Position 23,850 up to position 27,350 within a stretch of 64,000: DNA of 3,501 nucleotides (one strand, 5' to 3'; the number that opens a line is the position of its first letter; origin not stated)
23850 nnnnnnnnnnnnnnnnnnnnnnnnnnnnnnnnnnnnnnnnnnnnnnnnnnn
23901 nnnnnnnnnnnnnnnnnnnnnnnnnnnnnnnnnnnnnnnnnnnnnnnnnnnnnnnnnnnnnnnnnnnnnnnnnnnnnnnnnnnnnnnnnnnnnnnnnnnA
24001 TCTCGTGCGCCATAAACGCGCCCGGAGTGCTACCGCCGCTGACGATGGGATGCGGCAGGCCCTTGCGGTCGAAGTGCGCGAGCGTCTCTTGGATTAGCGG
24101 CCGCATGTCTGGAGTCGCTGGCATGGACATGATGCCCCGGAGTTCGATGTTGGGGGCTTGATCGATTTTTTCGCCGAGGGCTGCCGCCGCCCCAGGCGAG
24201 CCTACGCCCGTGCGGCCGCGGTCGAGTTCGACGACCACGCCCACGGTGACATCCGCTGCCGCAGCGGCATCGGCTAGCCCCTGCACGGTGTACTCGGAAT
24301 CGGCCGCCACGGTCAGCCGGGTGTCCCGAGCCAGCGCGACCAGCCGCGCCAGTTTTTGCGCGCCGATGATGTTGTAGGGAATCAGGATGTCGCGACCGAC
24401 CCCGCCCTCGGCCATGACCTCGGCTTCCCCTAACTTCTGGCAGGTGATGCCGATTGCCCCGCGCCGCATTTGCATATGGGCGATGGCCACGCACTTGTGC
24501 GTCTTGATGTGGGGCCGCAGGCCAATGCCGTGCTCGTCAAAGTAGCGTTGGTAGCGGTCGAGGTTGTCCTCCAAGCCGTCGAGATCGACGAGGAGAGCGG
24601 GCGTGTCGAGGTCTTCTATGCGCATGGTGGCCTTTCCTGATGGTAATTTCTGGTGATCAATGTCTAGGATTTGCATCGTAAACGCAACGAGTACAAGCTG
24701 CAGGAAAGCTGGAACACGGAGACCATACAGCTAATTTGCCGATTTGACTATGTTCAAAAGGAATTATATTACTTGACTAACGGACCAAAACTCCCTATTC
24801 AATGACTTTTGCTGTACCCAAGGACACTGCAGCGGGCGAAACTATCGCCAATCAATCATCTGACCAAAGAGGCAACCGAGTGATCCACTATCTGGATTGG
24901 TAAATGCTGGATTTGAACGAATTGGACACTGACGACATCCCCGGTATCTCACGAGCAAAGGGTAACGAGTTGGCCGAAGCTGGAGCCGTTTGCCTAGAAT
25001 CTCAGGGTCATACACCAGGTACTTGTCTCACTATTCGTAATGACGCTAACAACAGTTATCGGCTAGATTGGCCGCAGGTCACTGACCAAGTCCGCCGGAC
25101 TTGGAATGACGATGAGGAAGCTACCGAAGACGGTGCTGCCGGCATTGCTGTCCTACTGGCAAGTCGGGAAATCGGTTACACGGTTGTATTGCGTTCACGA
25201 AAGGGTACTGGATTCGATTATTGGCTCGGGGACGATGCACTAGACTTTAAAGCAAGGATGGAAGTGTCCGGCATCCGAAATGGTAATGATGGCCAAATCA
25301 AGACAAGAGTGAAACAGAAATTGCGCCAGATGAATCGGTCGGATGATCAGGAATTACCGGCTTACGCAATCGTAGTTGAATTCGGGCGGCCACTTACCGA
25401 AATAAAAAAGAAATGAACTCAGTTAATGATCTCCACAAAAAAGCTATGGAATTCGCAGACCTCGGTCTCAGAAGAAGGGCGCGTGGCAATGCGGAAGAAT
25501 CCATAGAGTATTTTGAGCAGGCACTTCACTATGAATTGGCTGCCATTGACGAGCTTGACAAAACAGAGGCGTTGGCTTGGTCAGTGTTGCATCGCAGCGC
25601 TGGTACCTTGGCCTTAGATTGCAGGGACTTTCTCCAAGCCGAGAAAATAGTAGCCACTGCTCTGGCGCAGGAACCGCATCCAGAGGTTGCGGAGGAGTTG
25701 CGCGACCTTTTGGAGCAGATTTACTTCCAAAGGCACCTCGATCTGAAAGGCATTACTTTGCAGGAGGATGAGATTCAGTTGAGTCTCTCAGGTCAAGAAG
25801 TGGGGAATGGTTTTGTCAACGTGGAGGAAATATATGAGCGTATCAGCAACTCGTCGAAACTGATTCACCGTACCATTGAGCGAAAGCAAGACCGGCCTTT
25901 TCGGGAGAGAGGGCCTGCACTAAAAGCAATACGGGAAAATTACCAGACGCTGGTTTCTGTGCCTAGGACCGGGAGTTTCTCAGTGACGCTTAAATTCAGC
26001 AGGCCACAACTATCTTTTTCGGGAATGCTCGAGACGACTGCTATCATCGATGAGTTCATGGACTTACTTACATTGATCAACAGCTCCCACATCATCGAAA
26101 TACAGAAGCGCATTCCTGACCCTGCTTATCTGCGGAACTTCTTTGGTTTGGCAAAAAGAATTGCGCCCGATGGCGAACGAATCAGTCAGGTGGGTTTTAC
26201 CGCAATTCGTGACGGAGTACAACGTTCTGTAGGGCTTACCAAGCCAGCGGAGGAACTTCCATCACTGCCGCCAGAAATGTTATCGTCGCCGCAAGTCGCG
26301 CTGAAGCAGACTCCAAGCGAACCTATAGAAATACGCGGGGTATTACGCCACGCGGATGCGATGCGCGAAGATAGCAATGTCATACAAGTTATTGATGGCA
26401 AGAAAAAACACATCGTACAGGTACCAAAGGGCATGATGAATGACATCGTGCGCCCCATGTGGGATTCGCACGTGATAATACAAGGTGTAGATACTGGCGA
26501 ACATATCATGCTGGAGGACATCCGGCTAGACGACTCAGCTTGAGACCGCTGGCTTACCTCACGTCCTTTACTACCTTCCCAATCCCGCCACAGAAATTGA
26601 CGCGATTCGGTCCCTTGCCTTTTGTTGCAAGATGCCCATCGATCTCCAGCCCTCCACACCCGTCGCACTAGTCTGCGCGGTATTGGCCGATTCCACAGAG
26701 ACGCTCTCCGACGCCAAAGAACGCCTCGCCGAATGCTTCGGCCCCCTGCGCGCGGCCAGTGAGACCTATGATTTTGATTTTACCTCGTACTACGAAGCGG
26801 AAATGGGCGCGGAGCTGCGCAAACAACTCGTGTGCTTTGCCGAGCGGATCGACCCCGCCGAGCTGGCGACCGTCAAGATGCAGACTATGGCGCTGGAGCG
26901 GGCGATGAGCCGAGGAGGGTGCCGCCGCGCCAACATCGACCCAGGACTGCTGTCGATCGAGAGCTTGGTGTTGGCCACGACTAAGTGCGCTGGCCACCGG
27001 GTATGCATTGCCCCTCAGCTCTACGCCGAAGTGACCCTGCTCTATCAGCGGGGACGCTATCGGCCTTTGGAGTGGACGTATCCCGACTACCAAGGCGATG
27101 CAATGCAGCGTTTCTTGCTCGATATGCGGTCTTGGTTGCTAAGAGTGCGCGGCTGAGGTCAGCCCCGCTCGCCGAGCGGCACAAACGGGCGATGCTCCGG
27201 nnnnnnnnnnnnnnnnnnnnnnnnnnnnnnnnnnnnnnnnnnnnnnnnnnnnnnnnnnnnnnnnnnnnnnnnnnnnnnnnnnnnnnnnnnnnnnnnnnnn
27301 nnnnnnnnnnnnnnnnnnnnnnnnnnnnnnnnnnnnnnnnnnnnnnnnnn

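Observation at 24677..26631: Orphan ATGA-coupled pair (170-aa nuclease-fold-like + 376-aa unknown) wedged between core metabolic genes: candidate undescribed defence/toxin system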

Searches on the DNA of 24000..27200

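Call 46: search_rna_families(source=window, start=24000, end=27200, threshold=evalue, max_evalue=1)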
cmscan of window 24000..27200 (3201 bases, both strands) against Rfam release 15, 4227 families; matches with E-value up to 1: 1.
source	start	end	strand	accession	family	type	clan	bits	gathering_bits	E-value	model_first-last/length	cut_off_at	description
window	25396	25508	-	RF01956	NEAT1_2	Gene; lncRNA;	-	19.2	60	0.63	1-116/116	no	Nuclear enriched abundant transcript 1 conserved region 2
